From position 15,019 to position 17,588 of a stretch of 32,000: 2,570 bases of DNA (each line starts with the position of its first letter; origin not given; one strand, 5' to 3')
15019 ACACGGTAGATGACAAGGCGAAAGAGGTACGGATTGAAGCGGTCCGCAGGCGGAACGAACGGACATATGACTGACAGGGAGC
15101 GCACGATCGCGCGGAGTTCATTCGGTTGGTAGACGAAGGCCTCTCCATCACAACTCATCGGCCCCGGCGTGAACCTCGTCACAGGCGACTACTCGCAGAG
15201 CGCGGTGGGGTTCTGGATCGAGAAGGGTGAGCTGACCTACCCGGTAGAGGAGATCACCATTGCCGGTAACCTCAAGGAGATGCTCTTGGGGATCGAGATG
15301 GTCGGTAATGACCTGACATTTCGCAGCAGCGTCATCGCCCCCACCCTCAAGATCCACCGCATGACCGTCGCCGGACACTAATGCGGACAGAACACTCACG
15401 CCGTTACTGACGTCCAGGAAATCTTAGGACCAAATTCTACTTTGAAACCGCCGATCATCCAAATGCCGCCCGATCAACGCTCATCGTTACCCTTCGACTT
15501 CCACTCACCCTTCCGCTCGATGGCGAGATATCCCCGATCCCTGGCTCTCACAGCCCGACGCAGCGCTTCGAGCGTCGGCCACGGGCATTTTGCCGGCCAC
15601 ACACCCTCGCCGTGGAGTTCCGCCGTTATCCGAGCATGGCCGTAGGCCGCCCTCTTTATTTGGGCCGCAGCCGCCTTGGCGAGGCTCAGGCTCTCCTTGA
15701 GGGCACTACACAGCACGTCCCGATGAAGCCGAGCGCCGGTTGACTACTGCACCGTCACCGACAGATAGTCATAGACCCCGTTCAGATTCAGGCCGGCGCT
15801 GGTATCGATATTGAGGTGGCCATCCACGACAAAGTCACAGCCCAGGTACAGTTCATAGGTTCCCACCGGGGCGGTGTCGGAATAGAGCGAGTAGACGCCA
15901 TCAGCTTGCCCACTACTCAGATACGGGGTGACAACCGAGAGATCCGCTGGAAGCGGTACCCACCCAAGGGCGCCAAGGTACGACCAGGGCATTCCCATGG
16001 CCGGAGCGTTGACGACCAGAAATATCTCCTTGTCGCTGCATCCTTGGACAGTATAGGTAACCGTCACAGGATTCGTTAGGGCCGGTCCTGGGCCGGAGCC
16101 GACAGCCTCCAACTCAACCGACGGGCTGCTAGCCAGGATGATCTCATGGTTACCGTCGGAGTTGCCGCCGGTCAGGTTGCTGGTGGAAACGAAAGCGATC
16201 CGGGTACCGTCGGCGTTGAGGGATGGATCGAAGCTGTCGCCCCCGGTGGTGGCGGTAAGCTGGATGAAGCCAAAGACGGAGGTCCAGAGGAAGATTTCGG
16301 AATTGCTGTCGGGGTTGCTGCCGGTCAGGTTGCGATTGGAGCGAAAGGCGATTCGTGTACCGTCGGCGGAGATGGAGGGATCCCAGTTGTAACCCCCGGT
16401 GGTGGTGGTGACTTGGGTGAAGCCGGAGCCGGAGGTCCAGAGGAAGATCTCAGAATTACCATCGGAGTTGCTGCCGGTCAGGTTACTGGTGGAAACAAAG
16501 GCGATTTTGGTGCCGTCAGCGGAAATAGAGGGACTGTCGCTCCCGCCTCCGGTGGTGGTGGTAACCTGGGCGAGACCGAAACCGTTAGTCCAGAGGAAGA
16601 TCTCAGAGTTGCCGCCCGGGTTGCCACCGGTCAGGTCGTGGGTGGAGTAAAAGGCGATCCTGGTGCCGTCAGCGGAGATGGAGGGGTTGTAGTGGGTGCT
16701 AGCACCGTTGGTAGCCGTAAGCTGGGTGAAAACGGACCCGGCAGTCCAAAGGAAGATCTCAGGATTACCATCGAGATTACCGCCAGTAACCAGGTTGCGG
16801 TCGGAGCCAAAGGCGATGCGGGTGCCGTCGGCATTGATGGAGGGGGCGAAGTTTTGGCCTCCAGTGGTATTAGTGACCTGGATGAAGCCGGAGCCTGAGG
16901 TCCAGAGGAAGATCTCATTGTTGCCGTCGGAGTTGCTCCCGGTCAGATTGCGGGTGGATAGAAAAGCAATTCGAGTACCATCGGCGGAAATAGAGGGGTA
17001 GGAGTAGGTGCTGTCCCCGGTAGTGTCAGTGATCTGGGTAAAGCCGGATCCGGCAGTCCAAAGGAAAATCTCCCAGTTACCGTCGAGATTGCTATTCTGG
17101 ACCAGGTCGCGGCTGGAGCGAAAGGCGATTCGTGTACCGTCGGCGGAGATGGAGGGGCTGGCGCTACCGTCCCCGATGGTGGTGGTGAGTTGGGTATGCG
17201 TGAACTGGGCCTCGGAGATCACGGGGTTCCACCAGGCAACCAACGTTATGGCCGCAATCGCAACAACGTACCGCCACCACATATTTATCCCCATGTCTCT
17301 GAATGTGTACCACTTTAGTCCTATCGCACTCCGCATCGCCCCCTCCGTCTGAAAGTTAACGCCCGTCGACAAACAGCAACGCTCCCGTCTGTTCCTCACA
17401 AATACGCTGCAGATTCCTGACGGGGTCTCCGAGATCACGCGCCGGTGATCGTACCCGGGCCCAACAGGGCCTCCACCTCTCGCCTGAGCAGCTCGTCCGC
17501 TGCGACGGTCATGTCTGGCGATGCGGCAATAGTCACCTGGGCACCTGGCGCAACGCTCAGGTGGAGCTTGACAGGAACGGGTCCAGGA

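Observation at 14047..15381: RHH/RelE cassette inserted at the pmbA 3' end, with a duplicated gene tail whose differences look like divergence between functional genes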

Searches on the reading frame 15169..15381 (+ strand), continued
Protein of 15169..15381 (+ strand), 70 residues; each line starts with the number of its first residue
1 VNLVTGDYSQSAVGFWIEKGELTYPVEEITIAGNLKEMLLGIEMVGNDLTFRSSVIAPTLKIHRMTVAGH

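Call 50: find_encoding_contigs(protein=P0014, flank=6000, max_places=2)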
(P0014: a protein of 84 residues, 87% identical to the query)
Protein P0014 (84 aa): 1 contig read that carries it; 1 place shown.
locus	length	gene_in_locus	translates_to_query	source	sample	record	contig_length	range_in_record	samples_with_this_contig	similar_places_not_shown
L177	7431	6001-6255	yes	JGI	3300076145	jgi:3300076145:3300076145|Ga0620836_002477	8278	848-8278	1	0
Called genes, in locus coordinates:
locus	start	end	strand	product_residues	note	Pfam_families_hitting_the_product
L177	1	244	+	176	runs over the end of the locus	PF01327:Pep_deformylase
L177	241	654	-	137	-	PF00293:NUDIX, PF14815:NUDIX_4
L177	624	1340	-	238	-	PF00730:HhH-GPD, PF00633:HHH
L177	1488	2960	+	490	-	PF01523:PmbA_TldD_1st, PF19290:PmbA_TldD_2nd, PF19289:PmbA_TldD_3rd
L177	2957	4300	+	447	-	PF01523:PmbA_TldD_1st (weak), PF19290:PmbA_TldD_2nd, PF19289:PmbA_TldD_3rd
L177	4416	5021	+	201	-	PF05685:Uma2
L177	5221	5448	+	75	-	-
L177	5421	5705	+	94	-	-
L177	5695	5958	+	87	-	PF05016:ParE_toxin, PF05973:Gp49 (weak)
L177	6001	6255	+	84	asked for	PF19289:PmbA_TldD_3rd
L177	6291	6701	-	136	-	PF01850:PIN (faint), PF13470:PIN_3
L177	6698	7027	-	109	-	PF01402:RHH_1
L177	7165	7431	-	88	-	?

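Call 55: search_protein_families(library=ncbifam, proteins=[L173:961-1209:-, L173:1214-1552:-, L175:5230-5847:-, L167:1811-2932:-, L167:1347-1622:-], max_evalue=0.01)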
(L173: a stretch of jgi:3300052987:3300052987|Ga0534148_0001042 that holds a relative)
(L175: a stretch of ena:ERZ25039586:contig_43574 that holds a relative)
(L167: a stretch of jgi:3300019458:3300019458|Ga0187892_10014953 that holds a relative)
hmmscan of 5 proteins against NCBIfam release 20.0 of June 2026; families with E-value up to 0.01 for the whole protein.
L173:961-1209:- (82 aa): 1 family
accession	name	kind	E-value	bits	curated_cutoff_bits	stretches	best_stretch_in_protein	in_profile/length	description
TIGR02385.1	RelE_StbE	subfamily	3.8e-05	24.1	27.9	1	27-81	27-88/88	type II toxin-antitoxin system mRNA interferase toxin, RelE/StbE family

L173:1214-1552:- (112 aa): 1 family
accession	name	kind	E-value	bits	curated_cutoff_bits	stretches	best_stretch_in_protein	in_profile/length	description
TIGR01552.1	phd_fam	subfamily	1.1e-05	24.6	20.8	1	11-59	2-49/53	type II toxin-antitoxin system prevent-host-death family antitoxin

L175:5230-5847:- (205 aa): 0 families

L167:1811-2932:- (373 aa): 5 families
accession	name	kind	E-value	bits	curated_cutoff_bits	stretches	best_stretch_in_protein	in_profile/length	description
NF010730.0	PRK14131.1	subfamily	1.1e-11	44.1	416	1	101-206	45-156/384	N-acetylneuraminate epimerase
NF052501.1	RdCuOxGlxASco2837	equivalog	7.3e-10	37.7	800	1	124-201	270-352/645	radical copper oxidase GlxA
TIGR03547.1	muta_rot_YjhT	subfamily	4.5e-09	35.9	256.35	0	99-206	14-127/346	YjhT family mutarotase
TIGR03548.1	mutarot_permut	subfamily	2e-08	33.8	243.2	1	33-184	53-204/323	cyclically-permuted mutarotase family protein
NF042948.2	3PPDioc_HcaC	equivalog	0.0075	16.5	150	0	232-288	21-75/105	3-phenylpropionate/cinnamic acid dioxygenase ferredoxin subunit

L167:1347-1622:- (91 aa): 0 families

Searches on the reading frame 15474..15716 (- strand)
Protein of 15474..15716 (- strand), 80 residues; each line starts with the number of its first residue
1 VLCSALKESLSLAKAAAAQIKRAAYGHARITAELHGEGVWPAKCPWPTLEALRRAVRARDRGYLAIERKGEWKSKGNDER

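Call 6: search_protein_families(library=pfam, proteins=[window:15474-15716:-], max_evalue=0.1)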
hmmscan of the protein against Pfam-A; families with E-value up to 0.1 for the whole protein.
window:15474-15716:- (80 aa): 1 family
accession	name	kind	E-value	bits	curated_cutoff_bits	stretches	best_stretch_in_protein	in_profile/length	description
PF13276.12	HTH_21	-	0.043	14.5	28.1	1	19-40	15-36/60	HTH-like domain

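Call 55: search_protein_families(library=ncbifam, proteins=[window:15474-15716:-], max_evalue=0.01)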
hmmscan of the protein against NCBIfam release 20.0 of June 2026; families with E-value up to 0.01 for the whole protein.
window:15474-15716:- (80 aa): 0 families

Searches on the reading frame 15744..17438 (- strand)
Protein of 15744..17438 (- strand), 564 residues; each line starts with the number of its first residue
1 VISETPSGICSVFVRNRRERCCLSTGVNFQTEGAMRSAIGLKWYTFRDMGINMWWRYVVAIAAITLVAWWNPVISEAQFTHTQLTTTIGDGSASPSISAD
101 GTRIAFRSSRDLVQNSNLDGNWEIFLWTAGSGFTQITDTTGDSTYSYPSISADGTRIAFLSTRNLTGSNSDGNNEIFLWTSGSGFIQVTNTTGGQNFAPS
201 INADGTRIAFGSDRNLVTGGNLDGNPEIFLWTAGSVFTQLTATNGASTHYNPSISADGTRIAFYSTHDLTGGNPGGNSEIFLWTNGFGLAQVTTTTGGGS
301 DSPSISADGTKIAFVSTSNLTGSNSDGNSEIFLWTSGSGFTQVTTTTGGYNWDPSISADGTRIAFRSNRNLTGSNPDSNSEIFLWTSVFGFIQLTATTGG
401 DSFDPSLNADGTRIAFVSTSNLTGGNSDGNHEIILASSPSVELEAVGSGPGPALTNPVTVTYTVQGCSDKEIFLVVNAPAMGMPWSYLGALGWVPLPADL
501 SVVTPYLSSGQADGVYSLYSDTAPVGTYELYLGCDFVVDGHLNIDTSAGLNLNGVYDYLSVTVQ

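Call 6: search_protein_families(library=pfam, proteins=[window:15744-17438:-], max_evalue=0.1)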
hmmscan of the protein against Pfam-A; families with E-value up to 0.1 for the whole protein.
window:15744-17438:- (564 aa): 5 families
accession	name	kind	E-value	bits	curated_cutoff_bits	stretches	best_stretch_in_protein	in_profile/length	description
PF07676.18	PD40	-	8.5e-42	140.7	20.9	7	240-275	4-35/38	WD40-like Beta Propeller Repeat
PF06620.16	DUF1150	-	1.5e-09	38.2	25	0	150-166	45-61/76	Protein of unknown function (DUF1150)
PF10647.15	Gmad1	-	0.00029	21.2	20.5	0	291-360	13-76/251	Lipoprotein LpqB beta-propeller domain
PF20366.3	DUF6661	-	0.032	14.5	27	0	305-327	20-42/174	Family of unknown function (DUF6661)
PF00930.27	DPPIV_N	-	0.043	13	22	0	134-182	36-82/354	Dipeptidyl peptidase IV (DPP IV) N-terminal region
